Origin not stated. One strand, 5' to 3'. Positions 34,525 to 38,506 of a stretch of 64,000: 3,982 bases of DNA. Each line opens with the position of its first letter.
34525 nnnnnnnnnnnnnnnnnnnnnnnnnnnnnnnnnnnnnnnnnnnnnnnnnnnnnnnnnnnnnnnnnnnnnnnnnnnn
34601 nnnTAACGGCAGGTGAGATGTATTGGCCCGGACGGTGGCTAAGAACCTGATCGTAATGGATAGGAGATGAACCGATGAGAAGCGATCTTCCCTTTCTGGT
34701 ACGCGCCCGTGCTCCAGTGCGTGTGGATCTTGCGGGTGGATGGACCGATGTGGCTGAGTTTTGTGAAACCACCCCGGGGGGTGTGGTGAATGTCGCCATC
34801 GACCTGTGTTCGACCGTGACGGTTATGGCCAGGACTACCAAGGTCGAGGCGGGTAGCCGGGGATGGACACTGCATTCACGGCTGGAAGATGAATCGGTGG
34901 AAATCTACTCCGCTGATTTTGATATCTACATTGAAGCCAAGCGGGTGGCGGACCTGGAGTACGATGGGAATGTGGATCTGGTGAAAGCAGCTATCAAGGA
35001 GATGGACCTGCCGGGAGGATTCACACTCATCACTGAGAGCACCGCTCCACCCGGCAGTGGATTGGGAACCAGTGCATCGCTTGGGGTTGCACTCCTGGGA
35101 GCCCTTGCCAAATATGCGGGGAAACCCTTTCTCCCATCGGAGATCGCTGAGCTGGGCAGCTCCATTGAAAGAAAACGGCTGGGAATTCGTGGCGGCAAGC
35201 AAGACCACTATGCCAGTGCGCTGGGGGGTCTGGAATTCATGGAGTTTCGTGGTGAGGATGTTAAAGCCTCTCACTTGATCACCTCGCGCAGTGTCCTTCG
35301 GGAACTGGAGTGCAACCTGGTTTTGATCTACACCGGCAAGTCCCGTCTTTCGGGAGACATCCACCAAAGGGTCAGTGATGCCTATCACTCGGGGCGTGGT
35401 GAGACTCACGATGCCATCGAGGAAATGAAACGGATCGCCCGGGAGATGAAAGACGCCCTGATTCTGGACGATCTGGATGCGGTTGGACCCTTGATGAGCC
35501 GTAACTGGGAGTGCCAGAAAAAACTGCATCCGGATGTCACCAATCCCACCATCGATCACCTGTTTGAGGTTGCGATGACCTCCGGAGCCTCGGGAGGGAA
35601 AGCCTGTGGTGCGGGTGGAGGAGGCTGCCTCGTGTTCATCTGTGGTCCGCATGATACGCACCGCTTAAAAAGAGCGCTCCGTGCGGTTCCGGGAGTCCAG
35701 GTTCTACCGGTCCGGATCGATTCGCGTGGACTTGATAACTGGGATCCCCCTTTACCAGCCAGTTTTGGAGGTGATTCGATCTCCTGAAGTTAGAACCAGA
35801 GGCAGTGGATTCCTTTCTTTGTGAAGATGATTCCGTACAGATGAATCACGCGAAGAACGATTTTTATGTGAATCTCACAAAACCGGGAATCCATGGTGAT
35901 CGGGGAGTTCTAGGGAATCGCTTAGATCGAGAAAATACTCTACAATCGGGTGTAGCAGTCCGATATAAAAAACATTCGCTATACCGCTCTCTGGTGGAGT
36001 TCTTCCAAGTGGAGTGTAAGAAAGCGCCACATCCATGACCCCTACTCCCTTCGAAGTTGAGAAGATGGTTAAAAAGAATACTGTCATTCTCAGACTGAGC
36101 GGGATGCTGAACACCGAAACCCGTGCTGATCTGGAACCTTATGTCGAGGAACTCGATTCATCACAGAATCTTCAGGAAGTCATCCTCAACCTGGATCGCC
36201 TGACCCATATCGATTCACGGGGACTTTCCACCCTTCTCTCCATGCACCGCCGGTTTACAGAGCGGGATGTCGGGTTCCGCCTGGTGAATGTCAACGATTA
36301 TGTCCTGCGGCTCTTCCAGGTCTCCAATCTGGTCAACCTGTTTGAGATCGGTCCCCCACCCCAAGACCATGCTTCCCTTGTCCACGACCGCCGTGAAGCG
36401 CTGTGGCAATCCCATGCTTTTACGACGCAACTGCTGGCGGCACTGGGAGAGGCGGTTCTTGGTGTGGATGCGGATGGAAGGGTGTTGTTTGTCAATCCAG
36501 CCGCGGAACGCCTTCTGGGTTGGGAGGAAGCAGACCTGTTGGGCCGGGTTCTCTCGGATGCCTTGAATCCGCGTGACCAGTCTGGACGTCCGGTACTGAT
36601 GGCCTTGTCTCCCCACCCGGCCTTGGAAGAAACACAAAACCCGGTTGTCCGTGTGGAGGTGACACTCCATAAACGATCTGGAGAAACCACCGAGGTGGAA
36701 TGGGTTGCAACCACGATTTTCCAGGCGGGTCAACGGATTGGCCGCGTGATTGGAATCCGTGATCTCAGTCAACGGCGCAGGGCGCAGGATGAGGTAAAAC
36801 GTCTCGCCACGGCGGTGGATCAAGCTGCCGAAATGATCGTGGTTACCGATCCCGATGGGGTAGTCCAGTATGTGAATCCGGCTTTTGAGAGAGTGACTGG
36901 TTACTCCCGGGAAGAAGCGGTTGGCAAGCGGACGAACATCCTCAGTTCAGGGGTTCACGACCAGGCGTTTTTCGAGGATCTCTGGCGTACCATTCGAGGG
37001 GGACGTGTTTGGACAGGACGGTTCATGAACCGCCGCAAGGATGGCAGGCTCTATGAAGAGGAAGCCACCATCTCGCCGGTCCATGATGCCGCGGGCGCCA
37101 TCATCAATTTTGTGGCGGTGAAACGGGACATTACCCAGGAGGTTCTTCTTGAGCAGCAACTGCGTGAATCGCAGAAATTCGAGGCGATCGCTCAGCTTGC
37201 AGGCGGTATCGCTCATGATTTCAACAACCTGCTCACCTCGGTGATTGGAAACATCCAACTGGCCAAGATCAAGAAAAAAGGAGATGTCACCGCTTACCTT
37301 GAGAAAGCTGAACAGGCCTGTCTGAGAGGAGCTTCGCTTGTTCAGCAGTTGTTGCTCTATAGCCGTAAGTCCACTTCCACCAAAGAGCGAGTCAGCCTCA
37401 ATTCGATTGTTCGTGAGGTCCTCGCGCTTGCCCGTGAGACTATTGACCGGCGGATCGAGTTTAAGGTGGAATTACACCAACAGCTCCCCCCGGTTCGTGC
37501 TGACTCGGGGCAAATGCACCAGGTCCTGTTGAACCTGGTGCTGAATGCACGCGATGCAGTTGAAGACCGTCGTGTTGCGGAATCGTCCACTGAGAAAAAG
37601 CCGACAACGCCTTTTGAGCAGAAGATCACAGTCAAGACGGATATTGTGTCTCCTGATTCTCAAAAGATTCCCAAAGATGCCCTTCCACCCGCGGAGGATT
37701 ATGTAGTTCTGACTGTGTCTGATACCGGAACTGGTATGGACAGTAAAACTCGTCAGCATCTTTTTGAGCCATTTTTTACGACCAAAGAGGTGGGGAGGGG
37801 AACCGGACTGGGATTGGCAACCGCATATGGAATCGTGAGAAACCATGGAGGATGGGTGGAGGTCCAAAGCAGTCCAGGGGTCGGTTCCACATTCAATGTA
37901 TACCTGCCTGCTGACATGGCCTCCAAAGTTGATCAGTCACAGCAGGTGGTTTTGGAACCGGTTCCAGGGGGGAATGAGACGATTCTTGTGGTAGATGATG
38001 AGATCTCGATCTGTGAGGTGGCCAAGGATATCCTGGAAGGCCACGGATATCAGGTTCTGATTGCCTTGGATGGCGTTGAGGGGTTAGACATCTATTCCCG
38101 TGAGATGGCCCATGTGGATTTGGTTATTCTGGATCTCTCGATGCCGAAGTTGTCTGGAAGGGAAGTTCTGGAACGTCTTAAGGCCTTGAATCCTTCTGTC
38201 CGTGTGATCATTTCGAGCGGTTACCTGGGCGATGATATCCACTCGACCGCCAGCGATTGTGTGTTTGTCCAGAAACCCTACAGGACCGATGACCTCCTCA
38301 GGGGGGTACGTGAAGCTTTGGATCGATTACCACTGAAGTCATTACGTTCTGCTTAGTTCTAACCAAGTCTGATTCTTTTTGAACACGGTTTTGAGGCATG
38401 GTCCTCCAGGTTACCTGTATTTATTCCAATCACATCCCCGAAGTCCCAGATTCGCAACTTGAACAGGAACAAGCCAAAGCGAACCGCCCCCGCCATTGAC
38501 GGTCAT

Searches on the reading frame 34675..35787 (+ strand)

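Call 54: search_protein_families(library=pfam, proteins=[window:34675-35787:+])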
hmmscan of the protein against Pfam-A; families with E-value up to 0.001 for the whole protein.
window:34675-35787:+ (370 aa): 2 families
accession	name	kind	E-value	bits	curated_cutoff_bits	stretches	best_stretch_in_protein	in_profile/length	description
PF00288.32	GHMP_kinases_N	-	8.7e-17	61.6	22.3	1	102-185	2-87/87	GHMP kinases N terminal domain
PF08544.19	GHMP_kinases_C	-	5.7e-11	43.1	21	1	258-337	1-81/85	GHMP kinases C terminal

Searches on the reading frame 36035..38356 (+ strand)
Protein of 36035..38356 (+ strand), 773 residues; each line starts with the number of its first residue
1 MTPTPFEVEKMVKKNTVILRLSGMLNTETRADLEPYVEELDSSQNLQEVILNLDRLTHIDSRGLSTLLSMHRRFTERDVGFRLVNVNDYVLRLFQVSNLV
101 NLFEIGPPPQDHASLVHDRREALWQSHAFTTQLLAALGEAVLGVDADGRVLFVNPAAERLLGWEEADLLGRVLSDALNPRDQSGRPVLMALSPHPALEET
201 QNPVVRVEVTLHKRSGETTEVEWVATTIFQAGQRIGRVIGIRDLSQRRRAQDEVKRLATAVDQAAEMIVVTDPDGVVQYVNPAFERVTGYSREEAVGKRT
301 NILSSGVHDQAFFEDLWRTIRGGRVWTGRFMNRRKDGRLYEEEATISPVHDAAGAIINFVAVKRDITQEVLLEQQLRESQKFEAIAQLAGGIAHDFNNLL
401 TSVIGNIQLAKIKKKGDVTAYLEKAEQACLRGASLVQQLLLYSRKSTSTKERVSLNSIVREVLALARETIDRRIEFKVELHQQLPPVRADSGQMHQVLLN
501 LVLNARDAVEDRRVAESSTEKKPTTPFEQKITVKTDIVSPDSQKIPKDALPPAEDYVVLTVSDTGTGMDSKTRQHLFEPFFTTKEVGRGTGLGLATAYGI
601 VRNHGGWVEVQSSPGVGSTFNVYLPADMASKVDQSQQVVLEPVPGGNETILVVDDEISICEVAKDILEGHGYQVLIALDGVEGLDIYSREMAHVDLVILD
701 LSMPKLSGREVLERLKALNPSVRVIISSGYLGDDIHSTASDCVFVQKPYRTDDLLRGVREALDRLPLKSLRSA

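Call 54: search_protein_families(library=pfam, proteins=[window:36035-38356:+])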
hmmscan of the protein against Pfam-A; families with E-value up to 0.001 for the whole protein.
window:36035-38356:+ (773 aa): 11 families
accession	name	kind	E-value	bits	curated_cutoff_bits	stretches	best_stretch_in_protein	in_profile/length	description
PF00989.32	PAS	-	2.1e-35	121.6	22.6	2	256-366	2-113/113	PAS fold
PF13426.13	PAS_9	-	2.2e-31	108.6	27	2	266-368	2-103/103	PAS domain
PF08448.16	PAS_4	-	2e-26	92.8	23.1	2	261-369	1-108/110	PAS fold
PF02518.31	HATPase_c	-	7.8e-21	75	26.4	1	490-627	2-110/111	Histidine kinase-, DNA gyrase B-, and HSP90-like ATPase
PF13188.13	PAS_8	-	2.7e-18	65.6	21.8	2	256-305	2-48/65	PAS domain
PF08447.18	PAS_3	-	9.2e-17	61.5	25.6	1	279-362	3-88/89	PAS fold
PF00072.30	Response_reg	-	2.7e-16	60.1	30.2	1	650-755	1-107/111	Response regulator receiver domain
PF01740.26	STAS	-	3.1e-14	53.1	22.6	1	10-106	4-100/106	STAS domain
PF13466.11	STAS_2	-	1.1e-08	35.5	29.2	1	19-99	1-79/80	STAS domain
PF00512.31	HisKA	-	7e-08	32.8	26.9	1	386-445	3-63/66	His Kinase A (phospho-acceptor) domain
PF24820.1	Diguanyl_cycl_sensor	-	4.8e-06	26.9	28.1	1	134-225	2-93/109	Diguanylate cyclase-like sensor domain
